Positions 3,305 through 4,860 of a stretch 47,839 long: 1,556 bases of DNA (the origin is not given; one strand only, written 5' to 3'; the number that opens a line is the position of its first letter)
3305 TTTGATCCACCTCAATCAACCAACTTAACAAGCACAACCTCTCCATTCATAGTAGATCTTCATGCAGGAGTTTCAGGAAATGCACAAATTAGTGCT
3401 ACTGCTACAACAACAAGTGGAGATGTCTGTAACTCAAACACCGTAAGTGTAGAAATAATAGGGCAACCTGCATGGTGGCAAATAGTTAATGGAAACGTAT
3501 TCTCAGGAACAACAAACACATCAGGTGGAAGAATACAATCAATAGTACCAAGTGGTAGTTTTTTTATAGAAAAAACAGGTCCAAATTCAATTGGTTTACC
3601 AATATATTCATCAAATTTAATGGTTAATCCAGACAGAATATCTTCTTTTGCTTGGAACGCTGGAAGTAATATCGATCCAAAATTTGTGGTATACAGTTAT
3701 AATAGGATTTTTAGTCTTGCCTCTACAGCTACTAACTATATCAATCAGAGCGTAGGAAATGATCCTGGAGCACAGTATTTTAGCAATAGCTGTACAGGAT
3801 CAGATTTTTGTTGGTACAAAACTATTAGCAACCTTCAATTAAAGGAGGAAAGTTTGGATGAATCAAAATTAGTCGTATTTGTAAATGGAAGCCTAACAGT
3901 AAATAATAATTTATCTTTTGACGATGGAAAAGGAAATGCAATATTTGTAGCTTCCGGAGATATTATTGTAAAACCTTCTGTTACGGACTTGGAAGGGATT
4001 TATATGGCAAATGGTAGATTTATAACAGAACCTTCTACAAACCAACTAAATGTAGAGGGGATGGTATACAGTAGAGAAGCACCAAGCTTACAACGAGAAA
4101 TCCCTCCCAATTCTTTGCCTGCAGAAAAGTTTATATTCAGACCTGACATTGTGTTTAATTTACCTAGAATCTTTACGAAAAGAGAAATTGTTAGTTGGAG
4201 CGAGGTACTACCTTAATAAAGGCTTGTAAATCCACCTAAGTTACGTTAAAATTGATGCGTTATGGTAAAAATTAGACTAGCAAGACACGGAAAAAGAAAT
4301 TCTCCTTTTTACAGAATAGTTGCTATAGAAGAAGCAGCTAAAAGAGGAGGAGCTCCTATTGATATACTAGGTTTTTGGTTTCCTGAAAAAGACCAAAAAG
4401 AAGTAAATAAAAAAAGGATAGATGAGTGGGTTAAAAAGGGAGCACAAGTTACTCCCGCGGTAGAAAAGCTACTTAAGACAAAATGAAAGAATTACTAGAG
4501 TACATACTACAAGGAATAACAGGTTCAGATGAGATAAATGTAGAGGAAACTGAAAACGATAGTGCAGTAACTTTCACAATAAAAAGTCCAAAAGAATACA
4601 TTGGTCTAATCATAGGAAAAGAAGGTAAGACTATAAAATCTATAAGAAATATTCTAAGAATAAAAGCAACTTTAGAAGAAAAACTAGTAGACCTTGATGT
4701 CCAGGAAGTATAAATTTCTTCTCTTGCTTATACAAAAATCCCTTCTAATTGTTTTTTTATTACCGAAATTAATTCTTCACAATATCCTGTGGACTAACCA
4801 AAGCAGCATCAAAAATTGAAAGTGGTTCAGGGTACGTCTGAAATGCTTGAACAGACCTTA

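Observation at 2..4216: Two adjacent large surface proteins with unrelated N-terminal parts share a ~250-aa C-terminal 'WWQ' module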

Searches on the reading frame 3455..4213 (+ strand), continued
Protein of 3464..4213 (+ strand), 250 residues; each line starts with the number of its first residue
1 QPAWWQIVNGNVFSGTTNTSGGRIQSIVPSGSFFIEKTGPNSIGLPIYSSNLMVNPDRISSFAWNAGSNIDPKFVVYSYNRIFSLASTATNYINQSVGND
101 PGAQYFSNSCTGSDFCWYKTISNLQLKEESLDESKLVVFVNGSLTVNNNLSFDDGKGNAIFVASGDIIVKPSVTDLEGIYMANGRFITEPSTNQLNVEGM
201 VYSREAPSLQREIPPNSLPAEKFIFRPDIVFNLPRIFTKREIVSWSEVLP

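Call 53: find_encoding_contigs(protein=P0158, flank=10000, max_places=2)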
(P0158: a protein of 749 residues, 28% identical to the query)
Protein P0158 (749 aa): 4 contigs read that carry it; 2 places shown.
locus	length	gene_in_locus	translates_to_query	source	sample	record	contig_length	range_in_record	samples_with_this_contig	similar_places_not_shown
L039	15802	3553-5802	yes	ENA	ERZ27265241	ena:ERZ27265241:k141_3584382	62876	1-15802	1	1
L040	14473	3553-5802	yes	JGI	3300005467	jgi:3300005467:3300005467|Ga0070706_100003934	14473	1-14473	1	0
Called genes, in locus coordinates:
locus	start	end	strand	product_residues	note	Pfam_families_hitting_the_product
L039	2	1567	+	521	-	?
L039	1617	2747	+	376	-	-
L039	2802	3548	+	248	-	-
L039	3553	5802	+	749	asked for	PF01079:Hint, PF07591:PT-HINT, PF14623:Vint (weak), PF14890:Intein_splicing (faint)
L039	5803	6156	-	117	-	PF00719:Pyrophosphatase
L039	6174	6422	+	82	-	-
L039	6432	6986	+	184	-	PF28549:NDPSase_N, PF00293:NUDIX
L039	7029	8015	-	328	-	PF02016:Peptidase_S66, PF17676:Peptidase_S66C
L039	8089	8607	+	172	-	PF04229:GrpB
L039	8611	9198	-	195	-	PF01725:Ham1p_like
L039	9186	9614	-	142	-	PF00293:NUDIX, PF14815:NUDIX_4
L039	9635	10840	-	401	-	PF28597:T2SSF_N, PF00482:T2SSF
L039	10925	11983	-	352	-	PF00437:T2SSE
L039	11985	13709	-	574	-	PF05157:MshEN, PF00437:T2SSE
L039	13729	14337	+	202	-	PF13177:DNA_pol3_delta2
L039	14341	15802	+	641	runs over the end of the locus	PF02518:HATPase_c, PF00204:DNA_gyraseB, PF01751:Toprim, PF00986:DNA_gyraseB_C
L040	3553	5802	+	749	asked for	PF01079:Hint, PF07591:PT-HINT, PF14623:Vint (weak), PF14890:Intein_splicing (faint)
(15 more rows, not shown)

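Call 54: find_encoding_contigs(protein=P0169, flank=10000, max_places=2)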
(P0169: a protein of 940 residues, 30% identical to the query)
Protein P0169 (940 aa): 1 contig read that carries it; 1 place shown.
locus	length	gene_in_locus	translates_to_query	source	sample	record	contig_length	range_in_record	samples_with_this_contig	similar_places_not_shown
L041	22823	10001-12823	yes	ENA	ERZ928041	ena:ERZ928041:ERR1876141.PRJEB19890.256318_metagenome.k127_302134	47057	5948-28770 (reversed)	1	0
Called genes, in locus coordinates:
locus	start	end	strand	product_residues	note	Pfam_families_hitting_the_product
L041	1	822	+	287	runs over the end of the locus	PF10672:Methyltrans_SAM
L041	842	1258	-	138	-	PF00293:NUDIX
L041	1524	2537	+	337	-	PF04055:Radical_SAM, PF13186:SPASM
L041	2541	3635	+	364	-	PF04055:Radical_SAM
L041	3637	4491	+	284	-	PF00535:Glycos_transf_2, PF10111:Glyco_tranf_2_2, PF13641:Glyco_tranf_2_3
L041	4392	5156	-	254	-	PF00483:NTP_transferase, PF01128:IspD, PF12804:NTP_transf_3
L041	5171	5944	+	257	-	-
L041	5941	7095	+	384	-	PF13439:Glyco_transf_4 (weak), PF00534:Glycos_transf_1, PF13692:Glyco_trans_1_4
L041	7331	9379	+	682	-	PF08239:SH3_3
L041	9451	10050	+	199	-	-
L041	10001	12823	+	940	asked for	-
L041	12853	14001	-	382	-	PF13439:Glyco_transf_4, PF00534:Glycos_transf_1, PF13692:Glyco_trans_1_4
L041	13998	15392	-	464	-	-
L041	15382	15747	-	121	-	-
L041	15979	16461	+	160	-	PF00535:Glycos_transf_2 (weak), PF13641:Glyco_tranf_2_3 (weak), PF13632:Glyco_trans_2_3 (weak)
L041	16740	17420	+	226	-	PF02397:Bac_transf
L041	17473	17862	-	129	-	PF16320:Ribosomal_L12_N, PF00542:Ribosomal_L12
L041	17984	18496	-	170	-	PF00466:Ribosomal_L10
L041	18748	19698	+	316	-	-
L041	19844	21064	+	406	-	PF00963:Cohesin (weak), PF00041:fn3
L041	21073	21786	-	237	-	PF00687:Ribosomal_L1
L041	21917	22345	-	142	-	PF03946:Ribosomal_L11_N, PF00298:Ribosomal_L11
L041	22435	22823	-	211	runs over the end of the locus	PF02357:NusG, PF00467:KOW (weak)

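Call 56: search_protein_families(library=ncbifam, proteins=[window:3464-4213:+, P0006, P0012, P0034], max_evalue=10)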
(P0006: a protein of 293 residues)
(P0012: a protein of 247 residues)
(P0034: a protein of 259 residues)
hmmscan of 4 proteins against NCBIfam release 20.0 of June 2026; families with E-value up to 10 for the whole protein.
window:3464-4213:+ (250 aa): 0 families

P0006 (293 aa): 0 families

P0012 (247 aa): 2 families
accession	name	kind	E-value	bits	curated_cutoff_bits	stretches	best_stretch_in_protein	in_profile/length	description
NF009107.0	PRK12452.1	equivalog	0.027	13.2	787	1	121-153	232-264/509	cardiolipin synthase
NF042910.1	FMH_DH_FwdC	exception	0.35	9.8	340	1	140-205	146-211/271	tungsten-dependent formylmethanofuran dehydrogenase subunit FwdC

P0034 (259 aa): 0 families

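Call 58: find_encoding_contigs(protein=P0173, flank=10000, max_places=1)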
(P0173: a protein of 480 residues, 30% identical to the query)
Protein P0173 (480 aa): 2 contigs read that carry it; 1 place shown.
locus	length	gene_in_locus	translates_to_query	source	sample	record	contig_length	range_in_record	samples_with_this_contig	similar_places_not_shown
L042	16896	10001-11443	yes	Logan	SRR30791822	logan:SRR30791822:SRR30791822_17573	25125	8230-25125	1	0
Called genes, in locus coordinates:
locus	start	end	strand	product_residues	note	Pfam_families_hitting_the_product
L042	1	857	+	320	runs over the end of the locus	PF25165:DUF7828 (faint), PF25164:CoiA_N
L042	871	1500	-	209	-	PF00589:Phage_integrase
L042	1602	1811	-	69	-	-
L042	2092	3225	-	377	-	-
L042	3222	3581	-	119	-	-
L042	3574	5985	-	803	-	PF02171:Piwi (faint)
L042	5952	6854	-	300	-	PF12705:PDDEXK_1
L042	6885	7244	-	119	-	PF12844:HTH_19, PF13560:HTH_31, PF01381:HTH_3, PF13413:HTH_25 (weak)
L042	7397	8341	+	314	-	-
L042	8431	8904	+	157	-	-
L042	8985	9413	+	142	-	-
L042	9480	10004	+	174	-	-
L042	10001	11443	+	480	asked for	-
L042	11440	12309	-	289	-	PF13814:Replic_Relax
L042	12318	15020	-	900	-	PF01935:DUF87 (weak), PF10412:TrwB_AAD_bind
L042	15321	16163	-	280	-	PF13814:Replic_Relax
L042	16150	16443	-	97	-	-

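Call 59: find_encoding_contigs(protein=P0026, flank=10000, max_places=1)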
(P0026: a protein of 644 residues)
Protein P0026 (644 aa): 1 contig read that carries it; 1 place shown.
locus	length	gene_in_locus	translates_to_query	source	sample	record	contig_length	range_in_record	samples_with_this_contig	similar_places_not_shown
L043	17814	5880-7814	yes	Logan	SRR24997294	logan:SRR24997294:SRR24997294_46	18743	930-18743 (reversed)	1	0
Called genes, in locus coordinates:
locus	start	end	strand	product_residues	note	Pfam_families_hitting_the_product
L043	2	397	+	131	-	?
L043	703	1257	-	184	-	PF00300:His_Phos_1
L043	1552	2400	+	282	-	PF00483:NTP_transferase (weak)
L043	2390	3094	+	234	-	PF00293:NUDIX (weak)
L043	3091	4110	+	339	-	PF01636:APH (weak)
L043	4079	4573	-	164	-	PF00293:NUDIX, PF14815:NUDIX_4 (weak)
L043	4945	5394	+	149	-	-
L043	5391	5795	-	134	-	-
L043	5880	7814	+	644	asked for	PF01079:Hint, PF07591:PT-HINT (faint), PF08517:AXH, PF02368:Big_2 (faint)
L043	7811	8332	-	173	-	-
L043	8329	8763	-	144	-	-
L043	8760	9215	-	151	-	PF07963:N_methyl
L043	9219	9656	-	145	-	PF07963:N_methyl (weak)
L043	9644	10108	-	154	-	PF07963:N_methyl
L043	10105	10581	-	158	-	PF07963:N_methyl, PF08334:T2SSG (weak)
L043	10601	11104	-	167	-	PF07963:N_methyl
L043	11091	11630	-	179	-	-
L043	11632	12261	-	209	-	PF07963:N_methyl (faint)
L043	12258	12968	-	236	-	PF06750:A24_N_bact, PF01478:Peptidase_A24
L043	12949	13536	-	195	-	-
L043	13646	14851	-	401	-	PF28597:T2SSF_N, PF00482:T2SSF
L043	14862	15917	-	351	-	PF00437:T2SSE, PF13191:AAA_16 (weak)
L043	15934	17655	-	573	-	PF05157:MshEN, PF00437:T2SSE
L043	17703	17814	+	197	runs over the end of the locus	PF13177:DNA_pol3_delta2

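Call 60: find_encoding_contigs(protein=P0170, flank=10000, max_places=1)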
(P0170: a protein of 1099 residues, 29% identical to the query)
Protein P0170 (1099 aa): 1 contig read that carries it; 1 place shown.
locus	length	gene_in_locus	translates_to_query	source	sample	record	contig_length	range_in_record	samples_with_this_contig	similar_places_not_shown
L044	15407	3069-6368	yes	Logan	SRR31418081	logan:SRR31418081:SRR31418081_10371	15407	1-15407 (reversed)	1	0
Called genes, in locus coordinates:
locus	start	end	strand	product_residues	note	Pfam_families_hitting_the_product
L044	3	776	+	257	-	?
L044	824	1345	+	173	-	-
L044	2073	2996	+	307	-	-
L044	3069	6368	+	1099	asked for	PF01079:Hint, PF05203:Hom_end_hint, PF14623:Vint (weak), PF07591:PT-HINT (weak)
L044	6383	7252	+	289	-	PF14341:PilX_N (weak)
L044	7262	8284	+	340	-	PF11104:PilM_2, PF06723:MreB_Mbl (faint), PF25216:Volactin (weak), PF14450:FtsA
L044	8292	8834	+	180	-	-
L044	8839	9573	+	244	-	-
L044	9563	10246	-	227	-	PF01746:tRNA_m1G_MT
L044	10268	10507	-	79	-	PF13083:KH_KhpA-B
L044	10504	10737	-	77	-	PF00886:Ribosomal_S16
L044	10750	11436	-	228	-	PF22935:RM44_endonuclase, PF14622:Ribonucleas_3_3, PF00636:Ribonuclease_3, PF00035:dsrm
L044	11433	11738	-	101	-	PF01029:NusB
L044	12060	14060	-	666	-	PF17191:RecG_wedge, PF01336:tRNA_anti-codon (weak), PF00270:DEAD, PF04851:ResIII, PF00271:Helicase_C, PF22590:Cas3-like_C_2 (weak), PF19833:RecG_dom3_C (faint)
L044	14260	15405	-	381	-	?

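Call 62: find_encoding_contigs(protein=P0175, flank=10000, max_places=1)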
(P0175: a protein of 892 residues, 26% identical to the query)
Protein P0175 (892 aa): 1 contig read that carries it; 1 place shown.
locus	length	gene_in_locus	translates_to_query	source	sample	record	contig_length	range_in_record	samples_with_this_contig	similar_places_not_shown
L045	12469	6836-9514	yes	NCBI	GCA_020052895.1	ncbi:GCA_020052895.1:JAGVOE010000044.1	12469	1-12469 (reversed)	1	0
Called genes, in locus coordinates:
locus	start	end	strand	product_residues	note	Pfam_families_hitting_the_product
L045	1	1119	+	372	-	?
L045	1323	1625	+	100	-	-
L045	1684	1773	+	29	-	-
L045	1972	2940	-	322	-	PF08279:HTH_11 (faint)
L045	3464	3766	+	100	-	PF01909:NTP_transf_2, PF18765:Polbeta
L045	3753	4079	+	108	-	PF01934:HepT-like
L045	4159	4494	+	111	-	-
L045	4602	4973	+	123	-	-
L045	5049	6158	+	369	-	-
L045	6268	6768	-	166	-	-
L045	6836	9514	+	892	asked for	PF01079:Hint (weak), PF14623:Vint, PF05203:Hom_end_hint (weak)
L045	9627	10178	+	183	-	PF02498:Bro-N (weak)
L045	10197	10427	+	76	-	-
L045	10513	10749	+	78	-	PF04014:MazE_antitoxin (weak), PF15937:PrlF_antitoxin (weak)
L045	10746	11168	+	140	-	PF01850:PIN, PF13470:PIN_3 (weak)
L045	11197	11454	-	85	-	-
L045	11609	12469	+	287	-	?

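Call 63: find_encoding_contigs(protein=P0168, flank=10000, max_places=1)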
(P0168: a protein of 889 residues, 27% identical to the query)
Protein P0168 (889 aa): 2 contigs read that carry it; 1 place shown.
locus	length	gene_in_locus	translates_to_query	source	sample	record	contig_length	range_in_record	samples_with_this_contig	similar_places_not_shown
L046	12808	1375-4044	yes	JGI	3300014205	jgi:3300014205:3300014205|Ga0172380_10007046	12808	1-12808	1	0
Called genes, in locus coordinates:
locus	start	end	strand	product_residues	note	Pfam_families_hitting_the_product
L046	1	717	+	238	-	?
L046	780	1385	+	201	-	-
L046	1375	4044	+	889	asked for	PF01079:Hint, PF07591:PT-HINT, PF08517:AXH (faint), PF14623:Vint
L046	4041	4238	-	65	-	-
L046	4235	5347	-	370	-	PF02661:Fic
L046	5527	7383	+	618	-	PF04675:DNA_ligase_A_N, PF01068:DNA_ligase_A_M, PF04679:DNA_ligase_A_C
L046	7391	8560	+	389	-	PF07690:MFS_1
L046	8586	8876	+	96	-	-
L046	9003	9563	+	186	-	-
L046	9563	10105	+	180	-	PF01790:LGT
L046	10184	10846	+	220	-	PF11139:SfLAP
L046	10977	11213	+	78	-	PF02583:Trns_repr_metal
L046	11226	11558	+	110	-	PF14595:Thioredoxin_9 (weak), PF00085:Thioredoxin, PF13098:Thioredoxin_2, PF13905:Thioredoxin_8 (faint)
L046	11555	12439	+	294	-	PF07992:Pyr_redox_2, PF13450:NAD_binding_8 (faint), PF13738:Pyr_redox_3, PF00070:Pyr_redox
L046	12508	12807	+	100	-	?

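Call 76: search_protein_families(library=pfam, proteins=[P0026, P0087, P0158, P0170, P0168], max_evalue=0.001)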
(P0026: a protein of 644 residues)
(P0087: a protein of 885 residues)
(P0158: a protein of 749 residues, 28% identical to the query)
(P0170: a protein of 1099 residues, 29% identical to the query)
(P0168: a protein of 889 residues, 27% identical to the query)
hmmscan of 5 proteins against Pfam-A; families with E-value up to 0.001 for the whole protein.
P0026 (644 aa): 6 families
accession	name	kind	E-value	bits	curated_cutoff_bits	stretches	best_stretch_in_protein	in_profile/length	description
PF01079.26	Hint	-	3e-10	40.5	29.7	1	84-166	11-96/213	Hint module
PF08517.17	AXH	-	5.6e-09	36.9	33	1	87-189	1-111/116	Ataxin-1 and HBP1 module (AXH)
PF07591.16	PT-HINT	-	1.5e-05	25.7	27.7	1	101-234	9-131/137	Pretoxin HINT domain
PF02368.24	Big_2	-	2.2e-05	24.7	22.8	1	310-378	4-64/79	Bacterial Ig-like domain (group 2)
PF14623.11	Vint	-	2.6e-05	24.5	27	1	86-164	2-71/166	Hint-domain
PF05203.21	Hom_end_hint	-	0.00031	21.2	32.1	1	86-121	1-36/228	Hom_end-associated Hint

P0087 (885 aa): 6 families
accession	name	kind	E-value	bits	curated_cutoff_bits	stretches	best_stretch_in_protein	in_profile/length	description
PF07591.16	PT-HINT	-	4.6e-11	43.6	27.7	1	97-229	8-131/137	Pretoxin HINT domain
PF01079.26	Hint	-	3.1e-10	40.4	29.7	1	81-161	11-94/213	Hint module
PF14890.11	Intein_splicing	-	4.4e-08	33.5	35.8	1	90-227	1-155/155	Intein splicing domain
PF14623.11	Vint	-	7.9e-08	32.7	27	1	82-160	1-71/166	Hint-domain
PF05203.21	Hom_end_hint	-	2.8e-06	27.9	32.1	1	83-121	1-39/228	Hom_end-associated Hint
PF08517.17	AXH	-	2.5e-05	25.2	33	1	84-185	1-111/116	Ataxin-1 and HBP1 module (AXH)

P0158 (749 aa): 6 families
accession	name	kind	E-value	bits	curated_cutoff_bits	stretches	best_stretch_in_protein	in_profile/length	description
PF07591.16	PT-HINT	-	2.1e-10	41.4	27.7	1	111-244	8-132/137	Pretoxin HINT domain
PF01079.26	Hint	-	4.9e-10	39.8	29.7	1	95-172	11-91/213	Hint module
PF14623.11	Vint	-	1.7e-07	31.6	27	1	96-174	1-71/166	Hint-domain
PF14890.11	Intein_splicing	-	7.9e-07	29.4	35.8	1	104-241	1-155/155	Intein splicing domain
PF08517.17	AXH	-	8.9e-05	23.4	33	0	98-198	1-110/116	Ataxin-1 and HBP1 module (AXH)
PF05203.21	Hom_end_hint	-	0.00085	19.8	32.1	0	97-137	1-41/228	Hom_end-associated Hint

P0170 (1099 aa): 5 families
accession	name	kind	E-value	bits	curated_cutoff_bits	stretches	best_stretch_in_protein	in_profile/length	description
PF01079.26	Hint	-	2.5e-09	37.5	29.7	1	96-171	11-89/213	Hint module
PF05203.21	Hom_end_hint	-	5.3e-08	33.6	32.1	1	98-143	1-46/228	Hom_end-associated Hint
PF07591.16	PT-HINT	-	5.7e-08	33.5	27.7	1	113-242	9-130/137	Pretoxin HINT domain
PF14623.11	Vint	-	4e-07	30.4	27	1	97-175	1-71/166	Hint-domain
PF21722.4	Gly_rich_2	-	0.00046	20.7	24.3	1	332-388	161-225/226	Glycine-rich domain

P0168 (889 aa): 4 families
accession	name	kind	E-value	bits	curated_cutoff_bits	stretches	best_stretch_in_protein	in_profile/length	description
PF01079.26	Hint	-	5.4e-10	39.7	29.7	1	63-164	12-112/213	Hint module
PF07591.16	PT-HINT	-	8.4e-09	36.2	27.7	1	79-214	9-134/137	Pretoxin HINT domain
PF14623.11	Vint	-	1.4e-07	31.9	27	1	64-150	2-78/166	Hint-domain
PF08517.17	AXH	-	2.5e-05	25.2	33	1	65-167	1-112/116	Ataxin-1 and HBP1 module (AXH)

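Call 77: search_protein_families(library=pfam, proteins=[L041:10001-12820:+], max_evalue=0.01)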
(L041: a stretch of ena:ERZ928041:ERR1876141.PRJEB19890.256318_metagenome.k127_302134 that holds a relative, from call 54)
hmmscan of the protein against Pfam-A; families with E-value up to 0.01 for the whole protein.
L041:10001-12820:+ (940 aa): 1 family
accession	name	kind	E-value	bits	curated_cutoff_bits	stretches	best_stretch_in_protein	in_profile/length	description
PF23981.1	DUF7305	-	0.0034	17.7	27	0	796-857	45-108/185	Domain of unknown function (DUF7305)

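Call 90: search_protein_families(library=pfam, proteins=[L044:2073-2993:+, L045:5049-6155:+, L039:1617-2744:+], max_evalue=0.1)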
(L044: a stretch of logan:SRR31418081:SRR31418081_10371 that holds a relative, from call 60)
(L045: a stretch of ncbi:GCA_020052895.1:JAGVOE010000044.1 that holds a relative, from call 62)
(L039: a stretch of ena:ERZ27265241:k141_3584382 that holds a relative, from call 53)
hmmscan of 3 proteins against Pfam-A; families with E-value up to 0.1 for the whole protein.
L044:2073-2993:+ (307 aa): 2 families
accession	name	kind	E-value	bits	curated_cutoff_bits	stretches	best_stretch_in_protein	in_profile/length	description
PF10518.14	TAT_signal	-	5.8e-05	23.3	22.7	1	28-48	1-21/21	TAT (twin-arginine translocation) pathway signal sequence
PF10399.14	UCR_Fe-S_N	-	0.053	13.4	24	1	26-45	6-29/41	Ubiquitinol-cytochrome C reductase Fe-S subunit TAT signal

L045:5049-6155:+ (369 aa): 0 families

L039:1617-2744:+ (376 aa): 1 family
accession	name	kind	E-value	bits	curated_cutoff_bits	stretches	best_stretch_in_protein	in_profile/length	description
PF06066.16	SepZ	-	0.0089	16.7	27.3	1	70-101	38-69/99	SepZ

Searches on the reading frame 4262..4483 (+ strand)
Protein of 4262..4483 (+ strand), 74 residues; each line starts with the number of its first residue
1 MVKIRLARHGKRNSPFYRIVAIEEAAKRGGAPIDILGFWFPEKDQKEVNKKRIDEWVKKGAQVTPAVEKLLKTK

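Call 12: search_protein_families(library=pfam, proteins=[window:4262-4483:+], max_evalue=0.01)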
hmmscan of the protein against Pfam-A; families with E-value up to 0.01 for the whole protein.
window:4262-4483:+ (74 aa): 1 family
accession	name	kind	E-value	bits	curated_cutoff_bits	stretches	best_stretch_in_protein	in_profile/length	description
PF00886.24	Ribosomal_S16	-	3.8e-18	65.6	27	1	8-64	1-62/62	Ribosomal protein S16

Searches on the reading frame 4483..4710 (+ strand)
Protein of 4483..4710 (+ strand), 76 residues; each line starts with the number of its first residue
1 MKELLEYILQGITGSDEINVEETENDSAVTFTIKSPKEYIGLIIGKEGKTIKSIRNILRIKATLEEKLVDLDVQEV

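Call 12: search_protein_families(library=pfam, proteins=[window:4483-4710:+], max_evalue=0.01)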
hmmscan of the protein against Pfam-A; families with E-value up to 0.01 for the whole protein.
window:4483-4710:+ (76 aa): 3 families
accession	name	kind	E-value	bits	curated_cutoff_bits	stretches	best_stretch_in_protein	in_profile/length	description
PF13083.13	KH_KhpA-B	-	3.3e-14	53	32.1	1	2-72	1-72/73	KhpA/KhpB, KH domain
PF07650.23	KH_2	-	1.9e-07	31.2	22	1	15-76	15-73/78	KH domain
PF00013.35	KH_1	-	7.5e-07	29.3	21.5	1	30-56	1-27/66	KH domain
